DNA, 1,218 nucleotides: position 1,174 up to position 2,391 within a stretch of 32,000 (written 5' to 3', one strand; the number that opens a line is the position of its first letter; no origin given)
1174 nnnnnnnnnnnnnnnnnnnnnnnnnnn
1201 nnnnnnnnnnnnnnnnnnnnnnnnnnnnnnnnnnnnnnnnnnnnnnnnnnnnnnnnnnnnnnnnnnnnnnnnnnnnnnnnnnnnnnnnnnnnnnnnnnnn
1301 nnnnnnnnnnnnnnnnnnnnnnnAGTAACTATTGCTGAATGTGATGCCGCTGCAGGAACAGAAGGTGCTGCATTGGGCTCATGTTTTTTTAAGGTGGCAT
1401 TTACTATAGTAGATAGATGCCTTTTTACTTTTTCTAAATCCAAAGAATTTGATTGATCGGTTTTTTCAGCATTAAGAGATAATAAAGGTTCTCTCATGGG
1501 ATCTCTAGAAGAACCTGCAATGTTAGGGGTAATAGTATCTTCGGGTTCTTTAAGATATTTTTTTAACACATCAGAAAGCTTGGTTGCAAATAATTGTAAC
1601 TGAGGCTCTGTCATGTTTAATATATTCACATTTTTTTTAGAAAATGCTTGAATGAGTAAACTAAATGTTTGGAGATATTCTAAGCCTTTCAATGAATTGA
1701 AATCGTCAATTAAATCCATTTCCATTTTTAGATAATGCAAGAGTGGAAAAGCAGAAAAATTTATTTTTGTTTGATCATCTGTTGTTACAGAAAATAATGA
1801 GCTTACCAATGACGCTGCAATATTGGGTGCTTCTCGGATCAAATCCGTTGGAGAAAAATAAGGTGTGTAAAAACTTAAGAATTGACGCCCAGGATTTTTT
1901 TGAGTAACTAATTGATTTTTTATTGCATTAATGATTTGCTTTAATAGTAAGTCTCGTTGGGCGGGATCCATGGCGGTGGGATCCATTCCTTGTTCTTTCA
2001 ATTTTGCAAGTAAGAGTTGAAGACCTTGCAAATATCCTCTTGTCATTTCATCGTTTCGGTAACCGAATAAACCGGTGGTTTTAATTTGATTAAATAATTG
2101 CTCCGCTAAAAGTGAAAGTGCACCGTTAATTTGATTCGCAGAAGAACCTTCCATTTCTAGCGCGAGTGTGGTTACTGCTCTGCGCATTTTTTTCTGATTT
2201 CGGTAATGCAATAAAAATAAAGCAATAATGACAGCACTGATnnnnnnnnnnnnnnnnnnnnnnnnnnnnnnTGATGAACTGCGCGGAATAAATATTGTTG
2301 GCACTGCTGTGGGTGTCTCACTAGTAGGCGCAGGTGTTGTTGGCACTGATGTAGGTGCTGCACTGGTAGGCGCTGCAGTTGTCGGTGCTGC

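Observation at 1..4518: Tandem pair of integrin-alpha-like type-I membrane proteins in a bacterium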

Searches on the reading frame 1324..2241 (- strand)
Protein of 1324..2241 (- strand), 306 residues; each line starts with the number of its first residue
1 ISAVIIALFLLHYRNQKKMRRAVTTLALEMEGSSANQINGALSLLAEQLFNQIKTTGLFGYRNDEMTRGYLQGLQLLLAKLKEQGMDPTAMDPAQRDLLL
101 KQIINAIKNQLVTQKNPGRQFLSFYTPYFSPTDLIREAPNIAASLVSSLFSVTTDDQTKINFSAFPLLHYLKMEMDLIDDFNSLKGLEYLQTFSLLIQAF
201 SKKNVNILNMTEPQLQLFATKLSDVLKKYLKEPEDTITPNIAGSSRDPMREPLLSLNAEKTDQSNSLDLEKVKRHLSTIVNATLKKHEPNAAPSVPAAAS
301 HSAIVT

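Call 10: find_related_loci(query=window:1324-2241:-, collection=genome_contigs, flank=10000)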
Query window:1324-2241:- (306 aa) in genome_contigs; peptide patterns used: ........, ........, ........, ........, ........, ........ (x = any residue, [..] = any of these).
147 stretches matched a pattern, but none encodes a relative of the query by tblastn (E <= 1e-3).

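Call 14: find_homologous_proteins(query=window:1324-2202:-, max_evalue=0.01)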
Query window:1324-2202:-: 1837 candidates shared short words with the query, none scored E <= 0.01.

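Call 17: search_protein_families(library=pfam, proteins=[window:1324-2202:-], max_evalue=1)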
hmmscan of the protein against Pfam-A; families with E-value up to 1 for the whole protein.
window:1324-2202:- (293 aa): 0 families

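Call 24: search_protein_representatives(alignment_id=A1)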
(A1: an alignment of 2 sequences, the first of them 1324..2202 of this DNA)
Query: 2 sequences, 331 profile positions. Proteins with E-value up to 0.001 (for the whole library): 151; up to 1e-10: 66; up to 1e-30: 7. The best 150 are listed.
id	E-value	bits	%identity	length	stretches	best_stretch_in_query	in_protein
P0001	1.5e-159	547.1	-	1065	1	2-331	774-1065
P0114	4.9e-129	446.8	-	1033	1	1-230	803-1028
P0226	7.9e-98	344.3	-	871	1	1-233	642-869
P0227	8.4e-98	344.2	-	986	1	1-230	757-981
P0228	1.8e-73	264.2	-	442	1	1-227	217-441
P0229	1.7e-44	169.0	-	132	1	100-230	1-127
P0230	1.0e-43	166.4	-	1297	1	4-228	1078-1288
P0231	3.1e-29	118.8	-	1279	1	2-150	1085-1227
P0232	1.6e-28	116.4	-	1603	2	7-146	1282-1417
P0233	8.1e-28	114.2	-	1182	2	2-146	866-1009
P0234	8.8e-26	107.5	-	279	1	2-144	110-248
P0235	3.0e-25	105.7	-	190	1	18-146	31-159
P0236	1.8e-23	99.8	-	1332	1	10-146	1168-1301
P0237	2.7e-23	99.3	-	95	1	140-233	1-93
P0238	1.3e-22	97.0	-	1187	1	2-156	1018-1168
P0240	1.2e-21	93.9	-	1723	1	2-142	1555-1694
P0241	4.3e-20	88.8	-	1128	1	8-174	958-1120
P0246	1.4e-17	80.5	-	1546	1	26-142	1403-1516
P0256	2.5e-15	73.1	-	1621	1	18-140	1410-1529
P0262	2.3e-14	69.9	-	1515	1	4-139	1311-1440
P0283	9.2e-12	61.4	-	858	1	13-162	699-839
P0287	5.3e-11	58.9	-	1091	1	5-152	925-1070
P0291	1.8e-10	57.1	-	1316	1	22-158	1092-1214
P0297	5.2e-10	55.6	-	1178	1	18-141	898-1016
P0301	9.1e-10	54.8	-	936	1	4-141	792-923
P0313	2.7e-08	50.0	-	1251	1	2-149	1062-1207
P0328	2.0e-07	47.1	-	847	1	16-119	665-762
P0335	7.1e-07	45.3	-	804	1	2-169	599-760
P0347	4.4e-06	42.7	-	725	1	24-172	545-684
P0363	1.8e-04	37.4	-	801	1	34-162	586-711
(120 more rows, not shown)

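Call 58: list_cluster_members(proteins=[P0230, P0231, P0232, P0233, P0236, P0240, P0241, P0246, P0256, P0262])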
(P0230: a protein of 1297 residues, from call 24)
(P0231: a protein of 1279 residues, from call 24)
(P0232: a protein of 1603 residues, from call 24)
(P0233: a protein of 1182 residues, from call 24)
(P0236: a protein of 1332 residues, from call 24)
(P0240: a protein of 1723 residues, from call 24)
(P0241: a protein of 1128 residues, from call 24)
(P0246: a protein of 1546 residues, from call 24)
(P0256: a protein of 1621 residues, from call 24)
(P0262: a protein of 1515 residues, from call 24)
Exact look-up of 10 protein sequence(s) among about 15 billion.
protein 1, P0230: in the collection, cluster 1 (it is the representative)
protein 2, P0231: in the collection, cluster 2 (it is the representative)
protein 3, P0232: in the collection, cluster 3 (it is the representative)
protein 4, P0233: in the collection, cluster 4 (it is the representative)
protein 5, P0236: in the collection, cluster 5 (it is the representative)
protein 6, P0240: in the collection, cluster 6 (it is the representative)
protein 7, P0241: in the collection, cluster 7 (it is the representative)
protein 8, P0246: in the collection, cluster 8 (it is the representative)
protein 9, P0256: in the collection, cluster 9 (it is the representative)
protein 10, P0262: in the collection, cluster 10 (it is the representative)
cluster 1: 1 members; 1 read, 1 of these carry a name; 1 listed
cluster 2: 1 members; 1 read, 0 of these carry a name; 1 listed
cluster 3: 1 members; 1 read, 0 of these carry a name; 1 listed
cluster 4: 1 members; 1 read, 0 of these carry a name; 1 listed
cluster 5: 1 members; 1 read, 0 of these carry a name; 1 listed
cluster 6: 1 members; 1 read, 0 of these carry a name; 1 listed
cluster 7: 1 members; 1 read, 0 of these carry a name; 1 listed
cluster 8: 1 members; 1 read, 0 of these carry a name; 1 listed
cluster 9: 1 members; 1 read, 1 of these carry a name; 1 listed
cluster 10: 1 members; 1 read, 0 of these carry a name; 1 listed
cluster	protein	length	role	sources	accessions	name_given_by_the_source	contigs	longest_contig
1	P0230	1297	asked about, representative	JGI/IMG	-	hypothetical protein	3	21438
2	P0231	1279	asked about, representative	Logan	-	-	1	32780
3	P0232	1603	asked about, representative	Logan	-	-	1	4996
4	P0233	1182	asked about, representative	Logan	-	-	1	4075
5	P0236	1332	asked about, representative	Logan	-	-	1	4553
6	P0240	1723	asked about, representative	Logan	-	-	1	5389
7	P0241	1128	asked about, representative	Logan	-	-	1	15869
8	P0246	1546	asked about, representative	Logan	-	-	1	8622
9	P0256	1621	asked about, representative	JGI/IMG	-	hypothetical protein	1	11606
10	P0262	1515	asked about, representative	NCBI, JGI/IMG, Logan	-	-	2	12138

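Call 59: find_encoding_contigs(protein=P0231, flank=10000, max_places=2)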
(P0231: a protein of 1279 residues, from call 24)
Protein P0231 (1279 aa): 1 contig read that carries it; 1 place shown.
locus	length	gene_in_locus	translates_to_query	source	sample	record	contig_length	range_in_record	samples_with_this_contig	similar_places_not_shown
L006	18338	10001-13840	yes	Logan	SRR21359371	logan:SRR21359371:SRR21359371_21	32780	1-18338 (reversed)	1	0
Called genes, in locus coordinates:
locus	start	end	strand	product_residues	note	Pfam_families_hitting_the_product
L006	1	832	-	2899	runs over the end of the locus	PF05594:Fil_haemagg (faint), PF13332:Fil_haemagg_2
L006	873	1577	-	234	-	-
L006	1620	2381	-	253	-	PF00905:Transpeptidase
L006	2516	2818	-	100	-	PF17761:DUF1016_N (weak)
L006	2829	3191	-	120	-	PF17761:DUF1016_N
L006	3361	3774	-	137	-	PF14552:Tautomerase_2, PF01361:Tautomerase (weak)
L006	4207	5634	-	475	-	PF01637:ATPase_2, PF13191:AAA_16 (weak), PF13173:AAA_14 (faint), PF13401:AAA_22 (weak)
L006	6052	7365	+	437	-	-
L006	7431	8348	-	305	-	PF00140:Sigma70_r1_2 (faint), PF04542:Sigma70_r2, PF04539:Sigma70_r3 (weak), PF04545:Sigma70_r4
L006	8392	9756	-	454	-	PF02661:Fic (weak)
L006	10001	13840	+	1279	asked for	PF13517:FG-GAP_3 (faint), PF01839:FG-GAP, PF16184:Cadherin_3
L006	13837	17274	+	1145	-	PF12951:PATR (weak), PF03797:Autotransporter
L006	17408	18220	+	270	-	-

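Call 60: find_encoding_contigs(protein=P0230, flank=10000, max_places=2)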
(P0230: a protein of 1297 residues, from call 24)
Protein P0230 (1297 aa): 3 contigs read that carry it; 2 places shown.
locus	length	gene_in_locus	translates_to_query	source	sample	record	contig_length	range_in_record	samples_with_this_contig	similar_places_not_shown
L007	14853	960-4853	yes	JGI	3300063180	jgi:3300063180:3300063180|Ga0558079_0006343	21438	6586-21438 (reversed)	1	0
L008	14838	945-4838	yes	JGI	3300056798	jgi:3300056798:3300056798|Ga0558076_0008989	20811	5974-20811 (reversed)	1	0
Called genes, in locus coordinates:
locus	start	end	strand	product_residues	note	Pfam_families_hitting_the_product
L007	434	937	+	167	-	PF02556:SecB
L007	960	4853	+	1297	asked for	PF13517:FG-GAP_3 (faint), PF01839:FG-GAP, PF16184:Cadherin_3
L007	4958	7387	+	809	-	PF13857:Ank_5 (faint), PF13637:Ank_4 (faint), PF00023:Ank (faint), PF13606:Ank_3 (faint), PF12796:Ank_2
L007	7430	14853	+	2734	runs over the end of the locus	PF22646:PPP2R1A-like_HEAT (faint), PF12717:Cnd1 (faint), PF12755:Vac14_Fab1_bd (faint), PF25786:HEAT_GCN1_C (faint), PF24573:HEAT_DAAF5 (faint), PF12796:Ank_2, PF13646:HEAT_2, PF13646:HEAT_2, +7 more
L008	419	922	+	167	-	PF02556:SecB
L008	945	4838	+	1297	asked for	PF13517:FG-GAP_3 (faint), PF01839:FG-GAP, PF16184:Cadherin_3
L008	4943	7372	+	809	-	PF13857:Ank_5 (faint), PF13637:Ank_4 (faint), PF00023:Ank (faint), PF13606:Ank_3 (faint), PF12796:Ank_2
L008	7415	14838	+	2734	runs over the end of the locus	PF22646:PPP2R1A-like_HEAT (faint), PF12717:Cnd1 (faint), PF12755:Vac14_Fab1_bd (faint), PF25786:HEAT_GCN1_C (faint), PF24573:HEAT_DAAF5 (faint), PF12796:Ank_2, PF13646:HEAT_2, PF13646:HEAT_2, +7 more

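Call 70: search_protein_families(library=pfam, alignment_id=A5, max_evalue=0.00001)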
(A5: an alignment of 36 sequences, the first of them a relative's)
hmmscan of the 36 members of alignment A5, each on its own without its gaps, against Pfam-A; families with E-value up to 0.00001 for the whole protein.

A. member 1, P0232 (1603 aa): 3 families
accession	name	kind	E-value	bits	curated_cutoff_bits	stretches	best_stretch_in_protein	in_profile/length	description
PF16184.11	Cadherin_3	-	5.1e-105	345.2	25.5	7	718-816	1-104/106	Cadherin-like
PF01839.29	FG-GAP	-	1.7e-42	143.1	22.1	4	31-64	2-36/37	FG-GAP repeat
PF13517.12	FG-GAP_3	-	7.9e-10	39.6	26.9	0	402-480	1-61/61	FG-GAP-like repeat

B. families by the number of members that match (of 36 scanned): 10 families
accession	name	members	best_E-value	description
PF16184.11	Cadherin_3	28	9.8e-197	Cadherin-like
PF01839.29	FG-GAP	28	4.8e-112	FG-GAP repeat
PF13517.12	FG-GAP_3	26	1.1e-68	FG-GAP-like repeat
PF17803.7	Cadherin_4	6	9.7e-25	Bacterial cadherin-like domain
PF17963.7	Big_9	3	3.3e-10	Bacterial Ig domain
PF08309.17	LVIVD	2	1.9e-100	LVIVD repeat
PF18675.7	HepII_C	1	3.2e-08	Heparinase II C-terminal domain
PF21955.1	CarG-like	1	6.1e-08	Carbapenem resistance protein CarG-like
PF09826.15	Beta_propel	1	1.3e-07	Beta propeller domain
PF00028.23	Cadherin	1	2.6e-07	Cadherin domain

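Call 80: search_protein_families(library=pfam, proteins=[P0328, P0335, P0347, P0313, P0363, P0297, P0287, P0301, P0283], max_evalue=0.001)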
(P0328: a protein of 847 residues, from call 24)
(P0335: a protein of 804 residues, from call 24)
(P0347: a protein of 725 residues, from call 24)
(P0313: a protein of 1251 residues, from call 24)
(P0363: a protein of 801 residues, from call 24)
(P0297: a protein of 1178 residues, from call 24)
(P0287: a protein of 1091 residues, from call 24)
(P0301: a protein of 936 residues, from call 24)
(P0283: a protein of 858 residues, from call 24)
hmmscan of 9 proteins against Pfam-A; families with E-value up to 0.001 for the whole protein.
P0328 (847 aa): 0 families

P0335 (804 aa): 0 families

P0347 (725 aa): 0 families

P0313 (1251 aa): 3 families
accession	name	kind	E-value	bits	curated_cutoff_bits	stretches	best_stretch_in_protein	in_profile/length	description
PF16184.11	Cadherin_3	-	8.1e-50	167.7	25.5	4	708-799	1-93/106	Cadherin-like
PF01839.29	FG-GAP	-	8e-24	83.5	22.1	2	453-472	7-32/37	FG-GAP repeat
PF13517.12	FG-GAP_3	-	5e-14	53.1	26.9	2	324-390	1-61/61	FG-GAP-like repeat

P0363 (801 aa): 1 family
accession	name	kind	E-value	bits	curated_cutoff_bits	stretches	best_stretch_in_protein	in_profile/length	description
PF16184.11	Cadherin_3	-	3.5e-09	37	25.5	0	449-494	10-64/106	Cadherin-like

P0297 (1178 aa): 3 families
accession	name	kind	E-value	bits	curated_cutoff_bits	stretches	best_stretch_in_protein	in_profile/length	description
PF01839.29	FG-GAP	-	7.3e-14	51.7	22.1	2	89-112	6-27/37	FG-GAP repeat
PF13517.12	FG-GAP_3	-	2.9e-10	41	26.9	0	325-355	31-61/61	FG-GAP-like repeat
PF16184.11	Cadherin_3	-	3.2e-09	37.1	25.5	1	509-591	1-82/106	Cadherin-like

P0287 (1091 aa): 3 families
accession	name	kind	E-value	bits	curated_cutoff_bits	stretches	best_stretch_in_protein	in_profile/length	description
PF01839.29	FG-GAP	-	2.9e-45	151.9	22.1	5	477-516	2-37/37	FG-GAP repeat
PF13517.12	FG-GAP_3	-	1.7e-10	41.8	26.9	0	406-494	1-60/61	FG-GAP-like repeat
PF16184.11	Cadherin_3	-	4.8e-09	36.6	25.5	1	657-732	1-80/106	Cadherin-like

P0301 (936 aa): 3 families
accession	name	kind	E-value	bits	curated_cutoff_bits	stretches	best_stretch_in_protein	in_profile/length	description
PF01839.29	FG-GAP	-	4.3e-16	58.8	22.1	1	542-565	2-25/37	FG-GAP repeat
PF13517.12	FG-GAP_3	-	3.1e-08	34.5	26.9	0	292-364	1-59/61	FG-GAP-like repeat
PF16184.11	Cadherin_3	-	0.00099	19.5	25.5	0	651-729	7-86/106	Cadherin-like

P0283 (858 aa): 2 families
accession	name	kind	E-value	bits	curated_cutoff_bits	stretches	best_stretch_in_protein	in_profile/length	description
PF01839.29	FG-GAP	-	3.1e-33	113.5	22.1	4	544-582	2-37/37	FG-GAP repeat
PF13517.12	FG-GAP_3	-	5.9e-09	36.8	26.9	0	199-235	26-61/61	FG-GAP-like repeat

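Call 82: find_encoding_contigs(protein=P0347, flank=10000, max_places=3)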
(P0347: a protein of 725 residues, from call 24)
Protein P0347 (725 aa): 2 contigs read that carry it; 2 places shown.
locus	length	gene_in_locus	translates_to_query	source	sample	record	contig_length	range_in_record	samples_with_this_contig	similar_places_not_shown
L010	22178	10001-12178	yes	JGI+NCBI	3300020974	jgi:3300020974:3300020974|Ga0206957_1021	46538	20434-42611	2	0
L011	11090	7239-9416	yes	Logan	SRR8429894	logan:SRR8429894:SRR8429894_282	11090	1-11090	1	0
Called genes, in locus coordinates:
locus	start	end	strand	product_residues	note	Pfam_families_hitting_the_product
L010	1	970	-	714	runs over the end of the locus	PF13475:DUF4116, PF19435:IntS14_b-barrel (faint), PF13475:DUF4116, PF00069:Pkinase, PF07714:PK_Tyr_Ser-Thr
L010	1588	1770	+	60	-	-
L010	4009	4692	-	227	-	PF02195:ParB_N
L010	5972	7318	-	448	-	PF02037:SAP (weak)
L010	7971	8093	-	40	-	-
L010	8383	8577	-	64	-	-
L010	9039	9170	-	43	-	-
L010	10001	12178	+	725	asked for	-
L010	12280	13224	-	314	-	PF01391:Collagen (weak)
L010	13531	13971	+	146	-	-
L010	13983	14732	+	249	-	PF01755:Glyco_transf_25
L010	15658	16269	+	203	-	-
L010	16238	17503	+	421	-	PF07727:RVT_2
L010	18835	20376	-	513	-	-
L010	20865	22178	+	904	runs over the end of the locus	PF00305:Lipoxygenase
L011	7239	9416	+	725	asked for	-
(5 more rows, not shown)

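Call 83: find_encoding_contigs(protein=P0335, flank=10000, max_places=3)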
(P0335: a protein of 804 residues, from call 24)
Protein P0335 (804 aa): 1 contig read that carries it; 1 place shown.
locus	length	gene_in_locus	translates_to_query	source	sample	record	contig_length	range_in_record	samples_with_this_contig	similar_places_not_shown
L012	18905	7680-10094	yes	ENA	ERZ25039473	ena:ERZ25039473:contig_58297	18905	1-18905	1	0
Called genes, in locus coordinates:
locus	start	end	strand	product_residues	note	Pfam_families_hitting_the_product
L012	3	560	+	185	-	?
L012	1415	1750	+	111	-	-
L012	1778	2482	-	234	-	-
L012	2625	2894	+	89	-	-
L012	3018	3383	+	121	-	-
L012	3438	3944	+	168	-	-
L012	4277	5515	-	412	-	-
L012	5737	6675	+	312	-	-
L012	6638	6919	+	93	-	-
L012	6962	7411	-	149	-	-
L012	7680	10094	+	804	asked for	-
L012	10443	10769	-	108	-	-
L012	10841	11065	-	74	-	-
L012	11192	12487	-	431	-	-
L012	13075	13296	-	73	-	-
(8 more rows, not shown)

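Call 84: find_related_loci(query=P0347, collection=viral_contigs, flank=10000)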
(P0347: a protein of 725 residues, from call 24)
Query P0347 (725 aa) in viral_contigs; peptide patterns used: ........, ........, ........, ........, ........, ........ (x = any residue, [..] = any of these).
No stretch of DNA in the collection matches any of the patterns.

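Call 85: find_related_loci(query=P0335, collection=viral_contigs, flank=10000)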
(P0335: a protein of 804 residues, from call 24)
Query P0335 (804 aa) in viral_contigs; peptide patterns used: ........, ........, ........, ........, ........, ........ (x = any residue, [..] = any of these).
No stretch of DNA in the collection matches any of the patterns.
